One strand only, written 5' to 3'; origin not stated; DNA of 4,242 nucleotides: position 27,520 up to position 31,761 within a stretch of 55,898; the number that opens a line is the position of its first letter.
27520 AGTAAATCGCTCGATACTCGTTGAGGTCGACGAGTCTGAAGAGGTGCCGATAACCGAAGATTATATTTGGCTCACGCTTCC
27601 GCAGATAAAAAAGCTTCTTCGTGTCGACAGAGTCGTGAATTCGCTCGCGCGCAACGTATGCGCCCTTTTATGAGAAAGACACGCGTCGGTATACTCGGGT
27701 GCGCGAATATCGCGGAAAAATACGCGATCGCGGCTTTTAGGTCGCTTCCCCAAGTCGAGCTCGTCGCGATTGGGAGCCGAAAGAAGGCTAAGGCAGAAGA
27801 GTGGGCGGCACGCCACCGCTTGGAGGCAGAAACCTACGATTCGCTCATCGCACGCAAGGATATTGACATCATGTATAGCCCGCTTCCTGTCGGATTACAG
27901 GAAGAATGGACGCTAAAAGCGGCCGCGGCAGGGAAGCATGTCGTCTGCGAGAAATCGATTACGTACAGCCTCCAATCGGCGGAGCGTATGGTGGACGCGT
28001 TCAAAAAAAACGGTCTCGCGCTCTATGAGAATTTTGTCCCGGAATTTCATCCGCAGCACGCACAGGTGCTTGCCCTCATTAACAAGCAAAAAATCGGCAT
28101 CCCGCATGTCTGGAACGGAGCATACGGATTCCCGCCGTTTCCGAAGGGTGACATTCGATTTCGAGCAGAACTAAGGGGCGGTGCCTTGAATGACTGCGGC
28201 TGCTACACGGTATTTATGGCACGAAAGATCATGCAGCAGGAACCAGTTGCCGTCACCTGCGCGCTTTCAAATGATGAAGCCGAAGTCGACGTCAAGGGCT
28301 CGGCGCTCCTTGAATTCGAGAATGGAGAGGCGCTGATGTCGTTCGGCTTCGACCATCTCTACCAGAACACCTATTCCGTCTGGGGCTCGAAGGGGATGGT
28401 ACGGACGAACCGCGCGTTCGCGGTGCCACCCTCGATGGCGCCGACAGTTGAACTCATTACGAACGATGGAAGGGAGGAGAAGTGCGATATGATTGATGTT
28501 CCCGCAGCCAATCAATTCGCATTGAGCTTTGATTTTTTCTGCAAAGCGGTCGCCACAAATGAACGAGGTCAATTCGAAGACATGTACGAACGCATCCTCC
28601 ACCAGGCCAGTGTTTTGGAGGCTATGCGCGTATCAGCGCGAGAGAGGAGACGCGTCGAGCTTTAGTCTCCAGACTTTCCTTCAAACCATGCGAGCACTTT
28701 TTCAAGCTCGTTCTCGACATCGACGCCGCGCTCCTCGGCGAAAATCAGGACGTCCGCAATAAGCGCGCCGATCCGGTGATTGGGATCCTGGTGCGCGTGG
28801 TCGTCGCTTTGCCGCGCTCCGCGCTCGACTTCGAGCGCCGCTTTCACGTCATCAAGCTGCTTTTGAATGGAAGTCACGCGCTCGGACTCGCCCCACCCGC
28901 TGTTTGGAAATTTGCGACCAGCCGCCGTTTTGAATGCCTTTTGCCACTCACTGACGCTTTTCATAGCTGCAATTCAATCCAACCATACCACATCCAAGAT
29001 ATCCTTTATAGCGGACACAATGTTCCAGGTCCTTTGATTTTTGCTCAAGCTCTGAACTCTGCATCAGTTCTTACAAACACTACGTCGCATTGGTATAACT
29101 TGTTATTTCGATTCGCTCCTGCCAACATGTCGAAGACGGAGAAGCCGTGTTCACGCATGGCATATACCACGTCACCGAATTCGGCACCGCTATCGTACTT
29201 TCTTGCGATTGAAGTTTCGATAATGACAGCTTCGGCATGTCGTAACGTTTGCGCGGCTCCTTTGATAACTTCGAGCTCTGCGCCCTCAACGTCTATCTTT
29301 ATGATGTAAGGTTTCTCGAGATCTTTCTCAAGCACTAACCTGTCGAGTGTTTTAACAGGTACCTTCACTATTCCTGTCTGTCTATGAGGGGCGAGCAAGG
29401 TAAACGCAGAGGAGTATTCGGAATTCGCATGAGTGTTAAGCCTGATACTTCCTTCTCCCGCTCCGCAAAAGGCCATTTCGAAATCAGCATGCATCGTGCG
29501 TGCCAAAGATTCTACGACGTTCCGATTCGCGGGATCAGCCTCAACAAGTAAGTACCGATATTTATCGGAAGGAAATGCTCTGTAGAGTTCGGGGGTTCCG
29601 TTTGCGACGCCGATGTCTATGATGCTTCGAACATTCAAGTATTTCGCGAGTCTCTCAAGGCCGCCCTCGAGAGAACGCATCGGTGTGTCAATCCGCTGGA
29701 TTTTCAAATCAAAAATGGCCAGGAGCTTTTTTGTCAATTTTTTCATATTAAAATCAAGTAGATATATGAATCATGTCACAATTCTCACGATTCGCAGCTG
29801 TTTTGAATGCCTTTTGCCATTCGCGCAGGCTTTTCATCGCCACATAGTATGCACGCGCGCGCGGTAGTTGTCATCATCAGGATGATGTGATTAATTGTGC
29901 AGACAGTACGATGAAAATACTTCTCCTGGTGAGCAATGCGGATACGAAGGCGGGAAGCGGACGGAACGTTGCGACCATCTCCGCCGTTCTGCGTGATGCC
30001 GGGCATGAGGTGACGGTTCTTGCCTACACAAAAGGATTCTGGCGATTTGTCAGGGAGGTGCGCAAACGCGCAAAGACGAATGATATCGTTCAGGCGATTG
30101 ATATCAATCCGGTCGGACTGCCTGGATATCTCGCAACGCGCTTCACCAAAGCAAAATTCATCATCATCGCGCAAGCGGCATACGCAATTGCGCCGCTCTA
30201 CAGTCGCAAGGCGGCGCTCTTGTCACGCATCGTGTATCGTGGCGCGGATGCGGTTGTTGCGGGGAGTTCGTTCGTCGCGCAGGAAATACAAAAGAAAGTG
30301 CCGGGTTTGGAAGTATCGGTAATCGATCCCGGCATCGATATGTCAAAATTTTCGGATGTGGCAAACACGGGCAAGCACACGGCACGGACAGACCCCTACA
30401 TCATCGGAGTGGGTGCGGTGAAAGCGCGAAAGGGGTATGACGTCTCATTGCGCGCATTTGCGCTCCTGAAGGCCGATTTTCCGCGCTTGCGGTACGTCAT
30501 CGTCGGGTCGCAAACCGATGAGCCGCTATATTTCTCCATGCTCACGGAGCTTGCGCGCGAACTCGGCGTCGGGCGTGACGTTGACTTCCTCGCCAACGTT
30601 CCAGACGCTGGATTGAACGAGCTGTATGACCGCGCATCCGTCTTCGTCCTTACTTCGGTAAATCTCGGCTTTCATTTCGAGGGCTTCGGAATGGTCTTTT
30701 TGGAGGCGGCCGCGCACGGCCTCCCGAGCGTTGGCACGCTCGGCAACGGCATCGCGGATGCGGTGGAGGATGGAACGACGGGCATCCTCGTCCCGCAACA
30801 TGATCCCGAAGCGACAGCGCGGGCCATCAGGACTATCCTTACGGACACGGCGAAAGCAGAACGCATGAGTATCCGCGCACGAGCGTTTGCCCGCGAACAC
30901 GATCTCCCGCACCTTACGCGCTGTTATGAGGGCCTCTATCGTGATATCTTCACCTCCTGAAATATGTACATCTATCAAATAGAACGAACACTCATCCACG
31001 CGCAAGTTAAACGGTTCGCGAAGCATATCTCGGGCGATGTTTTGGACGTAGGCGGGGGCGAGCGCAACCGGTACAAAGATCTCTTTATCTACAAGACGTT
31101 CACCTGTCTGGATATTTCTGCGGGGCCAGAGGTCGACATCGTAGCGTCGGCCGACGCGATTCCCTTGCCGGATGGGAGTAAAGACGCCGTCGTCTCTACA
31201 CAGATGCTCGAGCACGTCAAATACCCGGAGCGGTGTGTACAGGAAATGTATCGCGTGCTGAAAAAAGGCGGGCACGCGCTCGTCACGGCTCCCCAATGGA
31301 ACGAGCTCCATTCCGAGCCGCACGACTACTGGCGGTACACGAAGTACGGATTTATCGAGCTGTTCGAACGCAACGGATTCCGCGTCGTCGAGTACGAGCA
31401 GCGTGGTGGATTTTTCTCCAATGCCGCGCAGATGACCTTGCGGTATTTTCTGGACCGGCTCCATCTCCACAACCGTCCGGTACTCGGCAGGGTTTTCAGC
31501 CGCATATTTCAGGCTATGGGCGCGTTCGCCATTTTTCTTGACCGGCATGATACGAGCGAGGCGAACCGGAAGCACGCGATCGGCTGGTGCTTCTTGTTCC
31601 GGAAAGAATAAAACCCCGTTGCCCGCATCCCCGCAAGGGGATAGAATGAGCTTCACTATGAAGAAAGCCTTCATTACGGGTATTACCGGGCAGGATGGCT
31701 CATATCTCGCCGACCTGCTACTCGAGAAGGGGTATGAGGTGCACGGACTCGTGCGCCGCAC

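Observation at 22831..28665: Translationally coupled operon predicting a branched 2,6-dideoxy-3-C-methyl hexose (mycarose/virenose-type chemistry) in a surface-glycan locus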

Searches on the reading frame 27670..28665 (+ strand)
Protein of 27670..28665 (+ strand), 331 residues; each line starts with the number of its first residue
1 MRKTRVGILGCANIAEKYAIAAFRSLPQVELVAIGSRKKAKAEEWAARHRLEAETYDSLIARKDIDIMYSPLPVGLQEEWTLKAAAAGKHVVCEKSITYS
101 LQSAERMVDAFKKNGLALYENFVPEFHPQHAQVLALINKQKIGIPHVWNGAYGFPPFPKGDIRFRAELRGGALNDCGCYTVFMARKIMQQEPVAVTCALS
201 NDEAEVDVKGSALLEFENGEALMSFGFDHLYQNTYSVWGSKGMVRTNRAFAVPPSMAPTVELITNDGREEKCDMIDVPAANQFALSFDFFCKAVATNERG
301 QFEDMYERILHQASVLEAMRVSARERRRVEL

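Call 5: search_protein_families(library=pfam, proteins=[window:27670-28665:+], max_evalue=0.01)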
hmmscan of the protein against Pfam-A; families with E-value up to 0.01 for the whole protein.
window:27670-28665:+ (331 aa): 4 families
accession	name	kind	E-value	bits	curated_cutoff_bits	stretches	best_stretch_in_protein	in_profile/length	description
PF01408.29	GFO_IDH_MocA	-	1.4e-18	68.2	24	1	5-121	2-119/120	Oxidoreductase family, NAD-binding Rossmann fold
PF22725.1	GFO_IDH_MocA_C3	-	7.9e-17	61.8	27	1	131-245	2-124/124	GFO/IDH/MocA C-terminal domain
PF02894.22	GFO_IDH_MocA_C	-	3.5e-05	24.2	22.9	1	136-331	3-218/218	Oxidoreductase family, C-terminal alpha/beta domain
PF01118.30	Semialdhyde_dh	-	0.0059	17.4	26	0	5-92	1-94/121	Semialdehyde dehydrogenase, NAD binding domain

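Call 12: search_solved_structures(query=window:27670-28665:+, max_evalue=0.001, show_alignments=1)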
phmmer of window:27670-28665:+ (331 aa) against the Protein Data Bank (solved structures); distinct sequences matched with E-value up to 0.001: 55.
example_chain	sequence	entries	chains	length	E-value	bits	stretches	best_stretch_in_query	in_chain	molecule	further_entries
3rbv_A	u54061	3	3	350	2.1e-56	194.7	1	4-325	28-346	Sugar 3-ketoreductase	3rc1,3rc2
3rc7_A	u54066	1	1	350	7.7e-56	192.9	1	4-325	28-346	Sugar 3-ketoreductase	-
3rcb_A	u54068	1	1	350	7.7e-56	192.8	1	4-325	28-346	Sugar 3-ketoreductase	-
3rc9_A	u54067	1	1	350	1.5e-55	191.9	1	4-325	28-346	Sugar 3-ketoreductase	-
4had_A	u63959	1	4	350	2e-24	89.7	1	4-296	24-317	Probable oxidoreductase protein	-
1ydw_A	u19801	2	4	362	9.4e-24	87.4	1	4-253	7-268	AX110P-like protein | Probable oxidoreductase At4g09670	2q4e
5a02_A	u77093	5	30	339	1.8e-22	83.3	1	3-330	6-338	ALDOSE-ALDOSE OXIDOREDUCTASE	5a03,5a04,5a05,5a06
1ofg_A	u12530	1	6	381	2.3e-20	76.3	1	27-319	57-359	GLUCOSE-FRUCTOSE OXIDOREDUCTASE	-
1ryd_A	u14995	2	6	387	2.5e-20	76.2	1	27-319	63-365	glucose-fructose oxidoreductase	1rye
1evj_A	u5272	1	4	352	2.7e-20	76.1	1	27-320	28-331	GLUCOSE-FRUCTOSE OXIDOREDUCTASE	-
1h6a_A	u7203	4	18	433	3.5e-20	75.7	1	27-319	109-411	PRECURSOR FORM OF GLUCOSE-FRUCTOSE OXIDOREDUCTASE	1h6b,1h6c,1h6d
2glx_A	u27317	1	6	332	3.3e-15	59.4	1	5-250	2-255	1,5-anhydro-D-fructose reductase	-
1zh8_A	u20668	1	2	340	6.1e-15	58.5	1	1-245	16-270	oxidoreductase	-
7xr9_A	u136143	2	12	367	7e-14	55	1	1-144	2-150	DgpA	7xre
2o48_X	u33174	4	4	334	2e-12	50.3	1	6-247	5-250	Dimeric dihydrodiol dehydrogenase | Trans-1,2-dihydrobenzene-1,2-diol dehydrogenase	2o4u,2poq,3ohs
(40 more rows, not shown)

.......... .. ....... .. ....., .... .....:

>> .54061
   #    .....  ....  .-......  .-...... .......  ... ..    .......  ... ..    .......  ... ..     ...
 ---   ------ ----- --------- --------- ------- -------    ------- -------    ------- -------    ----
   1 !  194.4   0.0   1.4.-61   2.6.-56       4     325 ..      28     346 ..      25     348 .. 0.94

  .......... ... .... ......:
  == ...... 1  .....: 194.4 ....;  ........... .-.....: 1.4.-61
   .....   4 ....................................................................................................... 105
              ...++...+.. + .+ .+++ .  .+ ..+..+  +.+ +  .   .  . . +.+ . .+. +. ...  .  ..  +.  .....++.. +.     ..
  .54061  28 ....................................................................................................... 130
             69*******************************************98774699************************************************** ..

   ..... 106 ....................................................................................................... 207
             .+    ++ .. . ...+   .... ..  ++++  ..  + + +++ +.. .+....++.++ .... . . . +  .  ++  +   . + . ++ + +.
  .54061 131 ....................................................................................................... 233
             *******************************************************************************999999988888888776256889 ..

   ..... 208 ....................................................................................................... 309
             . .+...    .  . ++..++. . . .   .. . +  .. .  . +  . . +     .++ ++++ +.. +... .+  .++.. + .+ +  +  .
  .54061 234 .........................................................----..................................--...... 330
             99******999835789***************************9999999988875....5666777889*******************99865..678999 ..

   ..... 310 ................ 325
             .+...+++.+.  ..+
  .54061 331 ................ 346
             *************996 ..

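Call 19: search_protein_families(library=ncbifam, proteins=[window:27670-28665:+], max_evalue=0.00001)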
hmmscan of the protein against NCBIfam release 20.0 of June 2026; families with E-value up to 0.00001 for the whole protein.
window:27670-28665:+ (331 aa): 6 families
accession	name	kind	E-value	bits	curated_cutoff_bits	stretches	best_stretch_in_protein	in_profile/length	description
NF041392.1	XylDh_Gfo6_Halo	equivalog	2.2e-22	79.3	350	1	5-331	18-350/350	D-xylose 1-dehydrogenase Gfo6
TIGR04380.1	myo_inos_iolG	equivalog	1.6e-20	73.3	355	1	4-248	2-254/330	inositol 2-dehydrogenase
NF040723.1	UDP-GlcNAcDh_Arch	equivalog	1.2e-12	48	450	1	5-143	2-139/302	UDP-N-acetylglucosamine 3-dehydrogenase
NF052479.1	LevoglcsnDh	equivalog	9.2e-11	41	650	1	34-188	41-202/386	levoglucosan dehydrogenase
NF052679.1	InsChiInosDhIolG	equivalog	6.5e-10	38.5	540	1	5-148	4-151/343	bifunctional inositol 2-dehydrogenase/D-chiro-inositol 1-dehydrogenase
NF008607.0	PRK11579.1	subfamily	5.7e-07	28.8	330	1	3-119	4-119/346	oxidoreductase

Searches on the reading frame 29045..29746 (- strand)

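Call 9: search_protein_families(library=pfam, proteins=[window:29045-29746:-], max_evalue=0.001)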
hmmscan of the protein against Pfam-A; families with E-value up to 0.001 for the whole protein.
window:29045-29746:- (233 aa): 1 family
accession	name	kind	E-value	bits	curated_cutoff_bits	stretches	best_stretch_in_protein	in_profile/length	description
PF05050.19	Methyltransf_21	-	1.3e-17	64.9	22.7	1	44-203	1-172/173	Methyltransferase FkbM domain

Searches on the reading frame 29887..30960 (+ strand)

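Call 9: search_protein_families(library=pfam, proteins=[window:29887-30960:+], max_evalue=0.001)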
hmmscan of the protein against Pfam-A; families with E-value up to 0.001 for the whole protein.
window:29887-30960:+ (357 aa): 6 families
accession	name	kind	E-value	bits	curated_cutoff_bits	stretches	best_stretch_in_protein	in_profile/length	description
PF00534.26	Glycos_transf_1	-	1.4e-35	122.8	26.4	1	167-333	13-171/172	Glycosyl transferases group 1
PF13692.12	Glyco_trans_1_4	-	5.8e-30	104.9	27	1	170-320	2-142/142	Glycosyl transferases group 1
PF20706.3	GT4-conflict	-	3e-10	40.1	26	1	113-326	140-363/385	Family 4 Glycosyltransferase in conflict systems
PF13439.12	Glyco_transf_4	-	9.8e-10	39.1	28.5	1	51-153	57-169/170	Glycosyltransferase Family 4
PF13579.12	Glyco_trans_4_4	-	4.1e-06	27.6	29.7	1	46-146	58-155/158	Glycosyl transferase 4-like domain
PF13524.12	Glyco_trans_1_2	-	7.9e-05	23.1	25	1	197-339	11-134/144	Glycosyl transferase-like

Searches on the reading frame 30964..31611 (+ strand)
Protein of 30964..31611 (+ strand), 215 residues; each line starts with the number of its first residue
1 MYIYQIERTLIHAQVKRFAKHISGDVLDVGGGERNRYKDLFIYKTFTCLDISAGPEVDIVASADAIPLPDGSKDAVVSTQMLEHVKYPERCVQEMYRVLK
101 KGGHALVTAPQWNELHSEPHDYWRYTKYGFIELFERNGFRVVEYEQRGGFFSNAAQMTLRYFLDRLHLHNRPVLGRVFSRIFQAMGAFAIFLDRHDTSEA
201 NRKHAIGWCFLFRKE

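Call 9: search_protein_families(library=pfam, proteins=[window:30964-31611:+], max_evalue=0.001)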
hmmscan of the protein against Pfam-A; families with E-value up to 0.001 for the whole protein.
window:30964-31611:+ (215 aa): 7 families
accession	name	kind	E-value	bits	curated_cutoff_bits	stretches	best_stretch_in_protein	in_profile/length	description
PF08241.18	Methyltransf_11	-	8e-15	55.7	21.2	1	27-106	1-94/95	Methyltransferase domain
PF13489.12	Methyltransf_23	-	1.4e-10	41.6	27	1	11-140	9-160/164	Methyltransferase domain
PF13649.12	Methyltransf_25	-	5.8e-08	33.8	27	1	59-103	51-97/97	Methyltransferase domain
PF13847.12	Methyltransf_31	-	1.7e-05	25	27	1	61-111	61-113/145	Methyltransferase domain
PF01209.24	Ubie_methyltran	-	1.8e-05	24.6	20.1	1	59-108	103-152/233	ubiE/COQ5 methyltransferase family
PF08242.18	Methyltransf_12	-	2.7e-05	25.2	30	1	67-104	61-97/98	Methyltransferase domain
PF05148.21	Methyltransf_8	-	0.00012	22.4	27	1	20-108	70-157/219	Hypothetical methyltransferase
